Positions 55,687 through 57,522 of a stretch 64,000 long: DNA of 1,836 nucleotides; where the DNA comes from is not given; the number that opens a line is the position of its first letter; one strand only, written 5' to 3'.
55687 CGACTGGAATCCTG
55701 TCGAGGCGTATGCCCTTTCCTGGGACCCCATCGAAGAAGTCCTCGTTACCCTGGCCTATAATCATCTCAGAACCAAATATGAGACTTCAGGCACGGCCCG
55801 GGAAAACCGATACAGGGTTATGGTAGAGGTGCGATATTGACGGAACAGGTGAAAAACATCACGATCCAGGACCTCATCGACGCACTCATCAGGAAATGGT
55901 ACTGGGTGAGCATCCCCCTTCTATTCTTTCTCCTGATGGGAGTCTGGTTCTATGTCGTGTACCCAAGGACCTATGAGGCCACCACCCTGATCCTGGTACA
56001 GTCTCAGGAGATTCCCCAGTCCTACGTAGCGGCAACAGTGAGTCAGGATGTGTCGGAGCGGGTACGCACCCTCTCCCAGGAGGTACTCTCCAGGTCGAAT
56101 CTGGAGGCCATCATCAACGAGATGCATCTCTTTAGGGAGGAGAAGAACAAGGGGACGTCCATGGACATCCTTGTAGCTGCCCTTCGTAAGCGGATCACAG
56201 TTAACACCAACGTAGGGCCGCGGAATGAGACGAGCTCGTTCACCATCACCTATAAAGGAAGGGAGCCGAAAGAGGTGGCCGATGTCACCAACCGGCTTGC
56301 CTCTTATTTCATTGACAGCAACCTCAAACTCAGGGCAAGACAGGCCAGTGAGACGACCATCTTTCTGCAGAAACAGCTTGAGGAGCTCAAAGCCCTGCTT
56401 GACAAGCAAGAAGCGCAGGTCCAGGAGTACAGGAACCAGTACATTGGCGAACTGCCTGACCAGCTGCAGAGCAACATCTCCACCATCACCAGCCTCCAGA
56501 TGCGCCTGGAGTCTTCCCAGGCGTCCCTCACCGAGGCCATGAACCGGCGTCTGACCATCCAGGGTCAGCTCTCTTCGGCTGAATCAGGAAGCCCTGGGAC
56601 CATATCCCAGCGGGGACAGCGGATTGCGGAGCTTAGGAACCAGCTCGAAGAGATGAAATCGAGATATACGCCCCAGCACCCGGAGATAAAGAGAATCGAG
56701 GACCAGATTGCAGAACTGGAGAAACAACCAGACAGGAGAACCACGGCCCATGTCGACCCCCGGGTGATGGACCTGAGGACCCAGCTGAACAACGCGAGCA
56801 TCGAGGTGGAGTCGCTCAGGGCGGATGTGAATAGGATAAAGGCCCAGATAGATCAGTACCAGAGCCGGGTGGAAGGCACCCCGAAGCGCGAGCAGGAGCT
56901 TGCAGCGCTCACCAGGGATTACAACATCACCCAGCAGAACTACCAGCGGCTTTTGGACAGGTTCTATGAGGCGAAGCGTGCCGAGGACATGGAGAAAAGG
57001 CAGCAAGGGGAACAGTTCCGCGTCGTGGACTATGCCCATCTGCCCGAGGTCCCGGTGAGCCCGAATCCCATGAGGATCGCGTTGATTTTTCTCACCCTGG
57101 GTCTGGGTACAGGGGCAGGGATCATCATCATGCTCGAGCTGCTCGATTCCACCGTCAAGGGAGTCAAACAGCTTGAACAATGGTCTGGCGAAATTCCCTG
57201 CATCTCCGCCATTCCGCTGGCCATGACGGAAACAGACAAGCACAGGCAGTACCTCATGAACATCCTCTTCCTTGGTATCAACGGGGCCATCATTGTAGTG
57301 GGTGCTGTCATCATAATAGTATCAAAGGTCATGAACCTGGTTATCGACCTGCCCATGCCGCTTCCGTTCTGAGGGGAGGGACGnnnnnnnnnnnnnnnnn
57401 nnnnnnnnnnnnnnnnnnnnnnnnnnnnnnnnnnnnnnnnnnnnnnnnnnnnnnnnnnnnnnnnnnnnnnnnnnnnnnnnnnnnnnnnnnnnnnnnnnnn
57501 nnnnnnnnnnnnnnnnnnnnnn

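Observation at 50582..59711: PEP-CTERM/exosortase-style exopolysaccharide export locus with sigma-54 two-component control but no exosortase or glycosyltransferases in the window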

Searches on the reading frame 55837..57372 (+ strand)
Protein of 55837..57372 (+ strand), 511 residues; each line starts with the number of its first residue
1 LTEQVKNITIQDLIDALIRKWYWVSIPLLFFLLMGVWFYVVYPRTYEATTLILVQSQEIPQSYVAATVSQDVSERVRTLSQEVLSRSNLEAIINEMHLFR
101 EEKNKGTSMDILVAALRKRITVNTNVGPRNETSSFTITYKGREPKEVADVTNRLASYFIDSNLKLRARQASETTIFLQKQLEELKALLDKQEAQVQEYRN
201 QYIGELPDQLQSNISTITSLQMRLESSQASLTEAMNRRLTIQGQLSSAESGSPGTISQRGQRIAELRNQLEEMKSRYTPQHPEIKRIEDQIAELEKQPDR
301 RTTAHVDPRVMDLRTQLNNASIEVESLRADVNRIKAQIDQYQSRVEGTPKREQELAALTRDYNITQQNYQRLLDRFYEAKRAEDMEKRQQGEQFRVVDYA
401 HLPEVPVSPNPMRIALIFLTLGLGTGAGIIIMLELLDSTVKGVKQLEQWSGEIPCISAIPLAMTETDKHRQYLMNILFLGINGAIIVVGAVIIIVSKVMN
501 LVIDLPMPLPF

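Call 4: search_protein_families(library=ncbifam, proteins=[window:55837-57372:+], max_evalue=0.01)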
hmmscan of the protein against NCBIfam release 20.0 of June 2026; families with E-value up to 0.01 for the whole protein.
window:55837-57372:+ (511 aa): 11 families
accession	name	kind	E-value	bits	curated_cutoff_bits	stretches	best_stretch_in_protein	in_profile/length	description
TIGR03007.1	pepcterm_ChnLen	equivalog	3.5e-83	279.5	278.85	1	16-493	9-494/498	XrtA system polysaccharide chain length determinant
TIGR03017.1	EpsF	equivalog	2.1e-26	92.7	422.75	1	22-448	14-433/444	chain length determinant protein EpsF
NF008568.0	PRK11519.1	equivalog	8.3e-15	54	1068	2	336-469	353-480/720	tyrosine-protein kinase Wzc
NF007350.0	PRK09841.1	equivalog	5.9e-13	47.8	1248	2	114-201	212-296/726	tyrosine-protein kinase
TIGR01005.1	eps_transp_fam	subfamily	4.3e-12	45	411.7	1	178-471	209-489/754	exopolysaccharide transport protein family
TIGR01006.1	polys_exp_MPA1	subfamily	2.2e-10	40.4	296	2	365-448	129-211/226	CspC family polysaccharide chain length determinant protein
NF041864.1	EpsV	equivalog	3.3e-10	39.1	800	1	257-438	285-461/484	PCP family exopolysaccharide biosynthesis protein EpsV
NF045487.1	ASRP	equivalog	8.9e-09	34.5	300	2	261-376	362-476/593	archaea-specific SMC-related protein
TIGR02169.1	SMC_prok_A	equivalog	4.4e-05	21.4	729.4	1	162-383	279-493/1165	chromosome segregation protein SMC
NF003034.1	PRK03918.1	equivalog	0.00016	19.8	700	1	255-363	613-721/878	DNA double-strand break repair ATPase Rad50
NF047515.1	SpiroCoCo_C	equivalog_domain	0.0021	17.3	125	1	177-355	36-206/313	SpiroCoCo family coiled-coil protein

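Call 9: search_protein_families(library=pfam, proteins=[window:55837-57372:+], max_evalue=0.01)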
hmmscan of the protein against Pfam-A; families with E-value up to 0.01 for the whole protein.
window:55837-57372:+ (511 aa): 5 families
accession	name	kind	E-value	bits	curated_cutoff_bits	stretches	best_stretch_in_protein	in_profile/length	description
PF13807.11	GNVR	-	9.5e-09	35.5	27.7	1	351-432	2-79/82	G-rich domain on putative tyrosine kinase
PF02706.20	Wzz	-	1.6e-08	35.1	25.5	1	7-95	2-90/91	Chain length determinant protein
PF16326.10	ABC_tran_CTD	-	3.6e-05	24.3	32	0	283-331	9-57/69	ABC transporter C-terminal domain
PF08334.16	T2SSG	-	0.00039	20.9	21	1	323-370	10-57/108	Type II secretion system (T2SS), protein G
PF06810.17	Phage_scaffold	-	0.0091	16.4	35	0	281-366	13-101/170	Phage capsid assembly scaffolding protein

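Call 12: find_homologous_proteins(query=window:55837-57372:+, max_evalue=1e-10)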
Query window:55837-57372:+ (511 aa): 1177 proteins with E <= 1e-10 among 8000 candidates; the best 120 are listed.
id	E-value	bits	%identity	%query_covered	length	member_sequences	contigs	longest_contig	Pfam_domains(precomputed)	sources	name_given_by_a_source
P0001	0.0e+0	1037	94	100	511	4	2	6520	PF02706.21,PF13807.12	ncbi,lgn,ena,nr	ncbi:MAG TPA: GNVR domain-containing protein [Deltaproteobacteria bacterium]|nr:GNVR domain-containi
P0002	3.1e-282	955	85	100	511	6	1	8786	PF02706.21,PF13807.12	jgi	jgi:polysaccharide chain length determinant protein (PEP-CTERM system associated)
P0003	3.0e-277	938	83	100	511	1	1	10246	PF02706.21,PF13807.12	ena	-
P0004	5.1e-276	934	82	100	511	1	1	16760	PF02706.21,PF13807.12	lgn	-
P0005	8.5e-270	914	82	97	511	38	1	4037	PF02706.21,PF13807.12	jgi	-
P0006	9.7e-269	910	79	100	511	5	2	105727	PF02706.21,PF13807.12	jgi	-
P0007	5.2e-267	904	80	100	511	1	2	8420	PF02706.21,PF13807.12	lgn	-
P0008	2.0e-264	896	78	100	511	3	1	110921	PF02706.21,PF13807.12,PF16326.11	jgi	jgi:polysaccharide chain length determinant protein (PEP-CTERM system associated)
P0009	1.2e-254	864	76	100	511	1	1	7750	PF02706.21,PF13807.12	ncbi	-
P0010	2.7e-253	859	75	100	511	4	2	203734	PF02706.21,PF13807.12,PF16326.11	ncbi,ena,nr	ncbi:MAG TPA: GNVR domain-containing protein [Deltaproteobacteria bacterium]|nr:GNVR domain-containi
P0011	5.8e-253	858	75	100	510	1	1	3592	PF02706.21,PF13807.12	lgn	-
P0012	2.8e-250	849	75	100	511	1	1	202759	PF02706.21,PF13807.12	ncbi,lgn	-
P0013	6.6e-250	848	73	100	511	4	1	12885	PF02706.21,PF13807.12,PF16326.11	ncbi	-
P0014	1.2e-248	844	75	99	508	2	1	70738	PF02706.21,PF27605.1,PF26095.1,PF13807.12,PF16326.11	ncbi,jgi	jgi:polysaccharide chain length determinant protein (PEP-CTERM system associated)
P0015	9.6e-248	841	75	99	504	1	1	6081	PF02706.21,PF13807.12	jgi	jgi:polysaccharide chain length determinant protein (PEP-CTERM system associated)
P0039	5.4e-215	733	64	100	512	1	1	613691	PF02706.21,PF13807.12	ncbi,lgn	-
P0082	6.6e-173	594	54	99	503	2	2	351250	PF02706.21,PF13807.12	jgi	-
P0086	2.8e-160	553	50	100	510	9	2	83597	PF02706.21,PF13807.12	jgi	jgi:polysaccharide chain length determinant protein (PEP-CTERM system associated)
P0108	4.4e-99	351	39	95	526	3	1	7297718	PF02706.21,PF13807.12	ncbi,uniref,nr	ncbi:chain-length determining protein [Desulfosarcina widdelii]|uniref:Chain-length determining prot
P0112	8.7e-99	350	41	88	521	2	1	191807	PF02706.21,PF13807.12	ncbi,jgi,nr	ncbi:MAG: XrtA system polysaccharide chain length determinant [Desulfatiglans sp.]|jgi:polysaccharid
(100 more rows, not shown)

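Call 13: find_encoding_contigs(protein=P0010, flank=10000, max_places=1)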
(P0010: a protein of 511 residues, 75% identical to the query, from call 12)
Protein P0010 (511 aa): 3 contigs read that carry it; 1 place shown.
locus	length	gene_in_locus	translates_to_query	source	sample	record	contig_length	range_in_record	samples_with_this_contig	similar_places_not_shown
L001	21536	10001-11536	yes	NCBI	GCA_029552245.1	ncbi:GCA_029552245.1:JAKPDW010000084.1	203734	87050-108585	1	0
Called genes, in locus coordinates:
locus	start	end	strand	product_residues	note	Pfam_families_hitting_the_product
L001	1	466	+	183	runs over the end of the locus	PF01558:POR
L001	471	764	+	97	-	PF12797:Fer4_2 (faint), PF12837:Fer4_6 (faint), PF13237:Fer4_10 (faint), PF00037:Fer4 (weak), PF14697:Fer4_21, PF12838:Fer4_7 (weak), PF00037:Fer4 (weak)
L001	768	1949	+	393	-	PF01855:POR_N, PF02780:Transketolase_C (weak), PF17147:PFOR_II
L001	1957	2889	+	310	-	PF02775:TPP_enzyme_C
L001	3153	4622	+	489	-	PF02881:SRP54_N, PF00448:SRP54, PF01656:CbiA (weak), PF02978:SRP_SPB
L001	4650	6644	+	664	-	PF01590:GAF, PF13185:GAF_2, PF13492:GAF_3 (weak), PF08448:PAS_4 (faint), PF00989:PAS, PF13426:PAS_9, PF00512:HisKA, PF02518:HATPase_c, +1 more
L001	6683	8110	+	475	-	PF00072:Response_reg, PF01078:Mg_chelatase (faint), PF00158:Sigma54_activat, PF14532:Sigma54_activ_2, PF07724:AAA_2 (weak), PF07728:AAA_5, PF25601:AAA_lid_14, PF02954:HTH_8, +1 more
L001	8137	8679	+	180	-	PF02563:Poly_export, PF10531:SLBB, PF22461:SLBB_2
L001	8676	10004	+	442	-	-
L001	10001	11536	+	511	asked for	PF02706:Wzz, PF16326:ABC_tran_CTD (faint), PF13807:GNVR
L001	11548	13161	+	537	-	PF13191:AAA_16 (weak), PF13401:AAA_22, PF01476:LysM (weak), PF05036:SPOR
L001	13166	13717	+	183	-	PF10609:ParA (weak), PF01656:CbiA (weak), PF13614:AAA_31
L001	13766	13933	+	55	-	-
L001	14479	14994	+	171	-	-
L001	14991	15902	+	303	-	-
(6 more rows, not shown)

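Call 14: find_encoding_contigs(protein=P0039, flank=10000, max_places=1)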
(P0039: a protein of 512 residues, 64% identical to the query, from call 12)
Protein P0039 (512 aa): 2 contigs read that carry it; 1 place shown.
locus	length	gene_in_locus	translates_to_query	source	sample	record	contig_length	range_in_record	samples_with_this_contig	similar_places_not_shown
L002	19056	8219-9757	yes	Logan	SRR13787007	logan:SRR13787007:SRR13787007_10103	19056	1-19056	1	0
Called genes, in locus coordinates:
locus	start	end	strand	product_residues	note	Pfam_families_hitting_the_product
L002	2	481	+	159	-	?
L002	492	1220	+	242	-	PF13510:Fer2_4, PF14697:Fer4_21 (weak), PF12838:Fer4_7, PF13187:Fer4_9 (weak), PF00037:Fer4 (weak), PF12838:Fer4_7 (weak)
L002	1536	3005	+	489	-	PF02881:SRP54_N, PF00448:SRP54, PF01656:CbiA (weak), PF02978:SRP_SPB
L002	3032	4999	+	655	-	PF01590:GAF, PF13185:GAF_2, PF13492:GAF_3 (weak), PF08448:PAS_4 (faint), PF00989:PAS (weak), PF13426:PAS_9, PF00512:HisKA, PF02518:HATPase_c, +1 more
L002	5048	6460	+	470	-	PF00072:Response_reg, PF00158:Sigma54_activat, PF14532:Sigma54_activ_2, PF07724:AAA_2 (weak), PF07728:AAA_5 (weak), PF25601:AAA_lid_14, PF02954:HTH_8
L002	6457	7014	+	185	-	PF02563:Poly_export, PF22461:SLBB_2, PF10531:SLBB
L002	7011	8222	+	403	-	-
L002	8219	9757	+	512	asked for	PF02706:Wzz, PF13807:GNVR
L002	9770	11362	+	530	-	PF13191:AAA_16 (faint), PF13401:AAA_22, PF05036:SPOR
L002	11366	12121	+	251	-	PF13614:AAA_31 (weak)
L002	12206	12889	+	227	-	PF18912:DZR_2, PF00156:Pribosyltran (weak)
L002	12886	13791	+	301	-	-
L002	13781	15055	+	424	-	PF10727:Rossmann-like, PF10728:DUF2520, PF01467:CTP_transf_like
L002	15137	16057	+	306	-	PF00348:polyprenyl_synt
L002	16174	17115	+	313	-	PF00226:DnaJ, PF01556:DnaJ_C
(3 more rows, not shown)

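Call 15: find_encoding_contigs(protein=P0082, flank=10000, max_places=1)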
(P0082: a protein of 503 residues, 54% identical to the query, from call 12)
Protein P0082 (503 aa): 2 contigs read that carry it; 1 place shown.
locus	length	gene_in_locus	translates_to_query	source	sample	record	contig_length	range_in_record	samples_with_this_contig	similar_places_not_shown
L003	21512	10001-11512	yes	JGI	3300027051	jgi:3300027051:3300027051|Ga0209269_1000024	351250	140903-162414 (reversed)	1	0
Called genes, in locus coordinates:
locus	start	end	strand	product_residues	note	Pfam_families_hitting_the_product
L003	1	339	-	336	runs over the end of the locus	PF01852:START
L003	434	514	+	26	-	-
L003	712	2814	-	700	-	PF00158:Sigma54_activat, PF14532:Sigma54_activ_2, PF07728:AAA_5 (weak), PF25601:AAA_lid_14, PF02954:HTH_8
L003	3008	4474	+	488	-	PF02881:SRP54_N, PF00448:SRP54, PF01656:CbiA (faint), PF02978:SRP_SPB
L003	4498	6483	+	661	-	PF24820:Diguanyl_cycl_sensor (faint), PF01590:GAF, PF13185:GAF_2, PF13492:GAF_3, PF00989:PAS, PF13426:PAS_9, PF00512:HisKA, PF02518:HATPase_c, +2 more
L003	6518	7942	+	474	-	PF00072:Response_reg, PF00158:Sigma54_activat, PF14532:Sigma54_activ_2, PF00004:AAA (weak), PF07724:AAA_2, PF07728:AAA_5, PF25601:AAA_lid_14, PF02954:HTH_8, +1 more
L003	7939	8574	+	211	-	PF02563:Poly_export, PF10531:SLBB, PF22461:SLBB_2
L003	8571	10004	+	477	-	-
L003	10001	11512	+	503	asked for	PF02706:Wzz, PF13807:GNVR (weak)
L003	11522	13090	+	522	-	PF13191:AAA_16 (weak), PF13401:AAA_22, PF05489:Phage_tail_X (faint)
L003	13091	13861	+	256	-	-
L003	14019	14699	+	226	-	PF18912:DZR_2, PF00156:Pribosyltran (faint)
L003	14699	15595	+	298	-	-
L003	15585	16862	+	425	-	PF10728:DUF2520, PF01467:CTP_transf_like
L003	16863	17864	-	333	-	PF02754:CCG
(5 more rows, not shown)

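Call 16: find_encoding_contigs(protein=P0108, flank=10000, max_places=1)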
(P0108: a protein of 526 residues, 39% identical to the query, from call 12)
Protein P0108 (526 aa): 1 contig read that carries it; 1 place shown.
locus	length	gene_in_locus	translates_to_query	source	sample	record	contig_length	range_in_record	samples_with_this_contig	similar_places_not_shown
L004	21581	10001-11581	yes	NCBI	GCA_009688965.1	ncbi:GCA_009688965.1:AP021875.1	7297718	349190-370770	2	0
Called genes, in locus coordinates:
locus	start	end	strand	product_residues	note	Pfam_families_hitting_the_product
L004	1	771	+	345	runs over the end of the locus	PF03054:tRNA_Me_trans, PF20259:tRNA_Me_trans_M, PF20258:tRNA_Me_trans_C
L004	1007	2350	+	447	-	PF00919:UPF0004, PF04055:Radical_SAM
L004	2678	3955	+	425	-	PF07690:MFS_1, PF00083:Sugar_tr (weak), PF07690:MFS_1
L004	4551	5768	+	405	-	PF03781:FGE-sulfatase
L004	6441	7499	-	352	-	PF00158:Sigma54_activat, PF14532:Sigma54_activ_2, PF25601:AAA_lid_14, PF02954:HTH_8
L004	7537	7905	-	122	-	PF00072:Response_reg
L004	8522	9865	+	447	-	PF14532:Sigma54_activ_2, PF00158:Sigma54_activat, PF25601:AAA_lid_14, PF02954:HTH_8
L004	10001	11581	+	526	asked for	PF02706:Wzz (weak), PF13807:GNVR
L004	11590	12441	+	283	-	PF10609:ParA, PF01656:CbiA (weak), PF13614:AAA_31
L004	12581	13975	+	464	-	PF13727:CoA_binding_3 (weak), PF02397:Bac_transf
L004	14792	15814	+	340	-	PF01073:3Beta_HSD, PF01370:Epimerase, PF02719:Polysacc_synt_2, PF04321:RmlD_sub_bind, PF07993:NAD_binding_4 (faint), PF16363:GDP_Man_Dehyd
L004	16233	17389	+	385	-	PF01527:HTH_Tnp_1, PF13384:HTH_23 (faint), PF13518:HTH_28 (weak), PF13276:HTH_21, PF00665:rve, PF13683:rve_3, PF13333:rve_2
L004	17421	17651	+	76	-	PF05635:23S_rRNA_IVP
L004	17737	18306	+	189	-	PF02563:Poly_export, PF22461:SLBB_2, PF10531:SLBB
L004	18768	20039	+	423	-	PF13505:OMP_b-brl (weak), PF07437:YfaZ (faint), PF10082:BBP2_2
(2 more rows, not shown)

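Call 17: find_encoding_contigs(protein=P0086, flank=10000, max_places=1)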
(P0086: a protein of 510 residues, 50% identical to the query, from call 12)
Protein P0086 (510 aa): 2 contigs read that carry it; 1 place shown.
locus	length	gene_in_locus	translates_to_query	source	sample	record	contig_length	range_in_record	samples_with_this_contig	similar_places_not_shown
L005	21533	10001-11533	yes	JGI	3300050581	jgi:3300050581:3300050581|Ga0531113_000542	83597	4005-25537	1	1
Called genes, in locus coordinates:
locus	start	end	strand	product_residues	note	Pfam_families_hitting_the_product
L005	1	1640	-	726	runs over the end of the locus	PF16875:Glyco_hydro_36N, PF02065:Melibiase, PF16874:Glyco_hydro_36C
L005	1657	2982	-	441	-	PF00083:Sugar_tr, PF03137:OATP (faint), PF07690:MFS_1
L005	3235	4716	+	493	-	PF02881:SRP54_N, PF00448:SRP54, PF02978:SRP_SPB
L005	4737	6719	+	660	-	PF01590:GAF, PF13185:GAF_2, PF13492:GAF_3 (weak), PF00989:PAS, PF08448:PAS_4 (weak), PF13426:PAS_9, PF00512:HisKA, PF02518:HATPase_c, +1 more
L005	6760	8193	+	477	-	PF00072:Response_reg, PF00158:Sigma54_activat, PF14532:Sigma54_activ_2, PF00004:AAA (weak), PF07724:AAA_2 (weak), PF07728:AAA_5, PF25601:AAA_lid_14, PF02954:HTH_8, +2 more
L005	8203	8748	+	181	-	PF02563:Poly_export, PF10531:SLBB, PF22461:SLBB_2 (weak)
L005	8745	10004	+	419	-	-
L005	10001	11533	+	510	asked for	PF02706:Wzz (weak), PF13807:GNVR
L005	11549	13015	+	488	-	PF13191:AAA_16 (weak), PF13604:AAA_30 (weak), PF13401:AAA_22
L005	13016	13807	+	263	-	PF10609:ParA (faint)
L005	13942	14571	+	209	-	PF18912:DZR_2 (weak), PF00156:Pribosyltran (weak)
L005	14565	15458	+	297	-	-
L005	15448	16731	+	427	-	PF10727:Rossmann-like, PF10728:DUF2520, PF01467:CTP_transf_like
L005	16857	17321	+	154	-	PF13673:Acetyltransf_10, PF13508:Acetyltransf_7 (weak)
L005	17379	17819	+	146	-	-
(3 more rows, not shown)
